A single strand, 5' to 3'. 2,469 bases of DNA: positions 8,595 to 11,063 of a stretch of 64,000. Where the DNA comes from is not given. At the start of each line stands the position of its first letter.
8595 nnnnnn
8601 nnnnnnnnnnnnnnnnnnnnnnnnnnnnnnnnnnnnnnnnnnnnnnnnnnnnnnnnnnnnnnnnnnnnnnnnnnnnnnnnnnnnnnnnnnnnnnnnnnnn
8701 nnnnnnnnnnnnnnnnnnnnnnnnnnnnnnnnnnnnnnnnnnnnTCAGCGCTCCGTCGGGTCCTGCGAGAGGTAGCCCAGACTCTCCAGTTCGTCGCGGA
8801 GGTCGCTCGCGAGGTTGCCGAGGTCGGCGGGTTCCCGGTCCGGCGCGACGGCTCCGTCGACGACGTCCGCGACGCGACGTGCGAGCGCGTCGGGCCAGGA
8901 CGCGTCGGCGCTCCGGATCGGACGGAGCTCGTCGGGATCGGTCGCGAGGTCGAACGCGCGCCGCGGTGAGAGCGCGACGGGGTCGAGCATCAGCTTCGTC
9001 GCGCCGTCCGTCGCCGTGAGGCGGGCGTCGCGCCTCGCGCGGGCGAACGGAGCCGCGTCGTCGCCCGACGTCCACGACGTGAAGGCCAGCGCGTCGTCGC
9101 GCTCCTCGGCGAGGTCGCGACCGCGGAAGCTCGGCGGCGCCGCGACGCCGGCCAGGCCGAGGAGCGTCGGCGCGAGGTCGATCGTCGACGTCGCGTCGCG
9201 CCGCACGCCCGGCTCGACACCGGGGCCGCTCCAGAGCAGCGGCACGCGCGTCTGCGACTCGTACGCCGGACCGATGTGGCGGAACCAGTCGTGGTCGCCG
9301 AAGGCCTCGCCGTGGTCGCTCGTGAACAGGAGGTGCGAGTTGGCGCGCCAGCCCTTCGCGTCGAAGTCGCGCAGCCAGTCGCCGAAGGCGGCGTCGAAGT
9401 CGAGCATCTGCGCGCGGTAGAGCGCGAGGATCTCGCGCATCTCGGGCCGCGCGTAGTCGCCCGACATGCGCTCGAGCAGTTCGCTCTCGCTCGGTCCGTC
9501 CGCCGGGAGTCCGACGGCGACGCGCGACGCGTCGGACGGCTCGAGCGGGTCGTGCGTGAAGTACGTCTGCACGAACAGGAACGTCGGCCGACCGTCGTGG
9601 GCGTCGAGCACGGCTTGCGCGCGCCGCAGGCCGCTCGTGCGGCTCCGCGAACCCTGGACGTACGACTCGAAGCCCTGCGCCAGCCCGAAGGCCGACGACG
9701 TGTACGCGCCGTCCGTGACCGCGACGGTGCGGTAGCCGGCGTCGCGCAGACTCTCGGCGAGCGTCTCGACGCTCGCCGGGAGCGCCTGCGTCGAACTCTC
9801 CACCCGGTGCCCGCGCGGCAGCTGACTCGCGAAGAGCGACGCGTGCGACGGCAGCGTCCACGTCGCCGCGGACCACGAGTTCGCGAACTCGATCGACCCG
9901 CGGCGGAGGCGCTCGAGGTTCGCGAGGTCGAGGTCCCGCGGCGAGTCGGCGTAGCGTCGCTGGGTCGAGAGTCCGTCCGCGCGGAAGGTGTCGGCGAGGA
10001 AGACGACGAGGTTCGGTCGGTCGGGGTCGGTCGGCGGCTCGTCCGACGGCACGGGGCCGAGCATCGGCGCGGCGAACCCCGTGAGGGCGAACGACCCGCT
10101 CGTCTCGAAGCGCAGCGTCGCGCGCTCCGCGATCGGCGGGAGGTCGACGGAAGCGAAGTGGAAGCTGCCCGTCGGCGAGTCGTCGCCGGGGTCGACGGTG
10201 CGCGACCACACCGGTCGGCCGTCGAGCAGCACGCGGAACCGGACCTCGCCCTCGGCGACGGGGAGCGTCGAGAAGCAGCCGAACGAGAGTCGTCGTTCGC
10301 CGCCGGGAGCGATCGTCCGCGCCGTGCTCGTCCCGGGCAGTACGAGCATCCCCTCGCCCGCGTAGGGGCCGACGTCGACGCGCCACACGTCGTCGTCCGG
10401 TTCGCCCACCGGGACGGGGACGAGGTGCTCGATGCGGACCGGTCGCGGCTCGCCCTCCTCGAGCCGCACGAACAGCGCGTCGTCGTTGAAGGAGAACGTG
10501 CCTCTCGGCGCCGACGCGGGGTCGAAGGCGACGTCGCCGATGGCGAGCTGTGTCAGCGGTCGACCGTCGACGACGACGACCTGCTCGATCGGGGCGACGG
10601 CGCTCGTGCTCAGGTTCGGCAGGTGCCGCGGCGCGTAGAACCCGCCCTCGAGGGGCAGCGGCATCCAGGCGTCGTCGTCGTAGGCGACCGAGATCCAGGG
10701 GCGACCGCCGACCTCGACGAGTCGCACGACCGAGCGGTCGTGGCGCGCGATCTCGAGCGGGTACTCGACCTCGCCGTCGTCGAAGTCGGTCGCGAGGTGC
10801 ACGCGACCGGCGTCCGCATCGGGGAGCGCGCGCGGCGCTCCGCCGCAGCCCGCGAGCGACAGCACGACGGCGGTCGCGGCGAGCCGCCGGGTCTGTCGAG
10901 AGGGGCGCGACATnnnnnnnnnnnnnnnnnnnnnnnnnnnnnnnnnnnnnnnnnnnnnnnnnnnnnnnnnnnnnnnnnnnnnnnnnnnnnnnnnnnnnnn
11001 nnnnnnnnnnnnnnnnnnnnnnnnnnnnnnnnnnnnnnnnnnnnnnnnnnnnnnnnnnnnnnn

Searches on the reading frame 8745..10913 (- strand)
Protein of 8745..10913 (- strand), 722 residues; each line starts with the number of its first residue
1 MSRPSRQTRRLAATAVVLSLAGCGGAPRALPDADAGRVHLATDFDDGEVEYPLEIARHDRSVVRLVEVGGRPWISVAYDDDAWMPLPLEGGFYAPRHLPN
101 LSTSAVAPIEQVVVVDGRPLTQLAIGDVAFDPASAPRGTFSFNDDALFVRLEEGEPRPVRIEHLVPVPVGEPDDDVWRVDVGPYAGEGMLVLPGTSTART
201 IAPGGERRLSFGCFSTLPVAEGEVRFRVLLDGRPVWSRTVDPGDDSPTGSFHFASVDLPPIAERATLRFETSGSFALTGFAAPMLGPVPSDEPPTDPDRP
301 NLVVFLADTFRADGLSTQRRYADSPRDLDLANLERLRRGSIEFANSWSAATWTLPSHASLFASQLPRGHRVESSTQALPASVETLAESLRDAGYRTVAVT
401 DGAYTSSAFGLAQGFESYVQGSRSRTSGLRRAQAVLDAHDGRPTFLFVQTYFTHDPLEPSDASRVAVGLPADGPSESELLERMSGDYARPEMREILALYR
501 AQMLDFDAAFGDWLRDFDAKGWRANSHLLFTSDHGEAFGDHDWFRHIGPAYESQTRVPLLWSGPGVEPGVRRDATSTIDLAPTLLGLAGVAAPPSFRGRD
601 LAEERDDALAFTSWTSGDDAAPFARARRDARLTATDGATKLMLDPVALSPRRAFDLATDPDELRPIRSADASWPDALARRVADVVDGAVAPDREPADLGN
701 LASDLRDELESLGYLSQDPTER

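Call 73: search_protein_families(library=pfam, proteins=[window:8745-10913:-], max_evalue=0.00001)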
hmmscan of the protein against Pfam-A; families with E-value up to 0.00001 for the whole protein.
window:8745-10913:- (722 aa): 1 family
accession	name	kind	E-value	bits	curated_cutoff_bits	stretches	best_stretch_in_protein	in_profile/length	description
PF00884.28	Sulfatase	-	1.4e-28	100.5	25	1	300-590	1-301/301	Sulfatase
